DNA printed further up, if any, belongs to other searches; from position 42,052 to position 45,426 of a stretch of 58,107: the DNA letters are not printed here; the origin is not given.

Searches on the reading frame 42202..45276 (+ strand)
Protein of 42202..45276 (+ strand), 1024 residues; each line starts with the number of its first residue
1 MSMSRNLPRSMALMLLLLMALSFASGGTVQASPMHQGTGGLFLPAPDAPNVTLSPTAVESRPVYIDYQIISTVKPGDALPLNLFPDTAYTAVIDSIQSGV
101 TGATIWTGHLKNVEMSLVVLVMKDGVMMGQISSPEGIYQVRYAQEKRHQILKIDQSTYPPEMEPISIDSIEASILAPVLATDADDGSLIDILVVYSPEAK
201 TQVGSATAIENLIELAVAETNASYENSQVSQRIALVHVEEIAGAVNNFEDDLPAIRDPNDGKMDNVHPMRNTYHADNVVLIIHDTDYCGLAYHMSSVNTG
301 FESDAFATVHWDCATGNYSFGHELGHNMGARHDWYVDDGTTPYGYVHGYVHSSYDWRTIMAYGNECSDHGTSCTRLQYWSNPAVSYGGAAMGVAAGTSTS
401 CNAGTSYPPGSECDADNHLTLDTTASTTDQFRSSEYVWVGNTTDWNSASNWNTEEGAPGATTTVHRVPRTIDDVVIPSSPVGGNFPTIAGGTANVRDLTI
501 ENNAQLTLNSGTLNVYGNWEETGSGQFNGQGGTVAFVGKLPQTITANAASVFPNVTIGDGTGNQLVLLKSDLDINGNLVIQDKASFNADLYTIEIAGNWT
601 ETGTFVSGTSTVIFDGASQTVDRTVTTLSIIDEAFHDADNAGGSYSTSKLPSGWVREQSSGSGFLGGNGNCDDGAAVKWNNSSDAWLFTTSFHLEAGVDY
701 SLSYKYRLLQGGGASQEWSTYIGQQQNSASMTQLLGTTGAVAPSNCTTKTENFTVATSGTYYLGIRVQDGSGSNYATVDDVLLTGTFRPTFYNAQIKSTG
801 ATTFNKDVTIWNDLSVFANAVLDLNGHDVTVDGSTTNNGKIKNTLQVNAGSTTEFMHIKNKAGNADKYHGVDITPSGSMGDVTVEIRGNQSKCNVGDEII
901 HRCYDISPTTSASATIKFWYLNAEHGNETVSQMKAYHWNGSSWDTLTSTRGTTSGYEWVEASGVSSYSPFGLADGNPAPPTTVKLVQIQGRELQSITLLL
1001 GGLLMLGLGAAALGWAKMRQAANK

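Call 49: search_protein_families(library=pfam, proteins=[window:42202-45276:+], max_evalue=0.001)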
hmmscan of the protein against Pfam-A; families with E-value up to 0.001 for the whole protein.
window:42202-45276:+ (1024 aa): 3 families
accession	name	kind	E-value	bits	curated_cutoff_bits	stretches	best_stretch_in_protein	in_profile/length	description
PF13688.12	Reprolysin_5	-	1.5e-12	48.6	27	1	189-365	5-189/196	Metallo-peptidase family M12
PF13582.12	Reprolysin_3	-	4.8e-12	46.9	22.4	1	213-333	4-123/123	Metallo-peptidase family M12B Reprolysin-like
PF13583.11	Reprolysin_4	-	1.7e-10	41.4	22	1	188-379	4-192/203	Metallo-peptidase family M12B Reprolysin-like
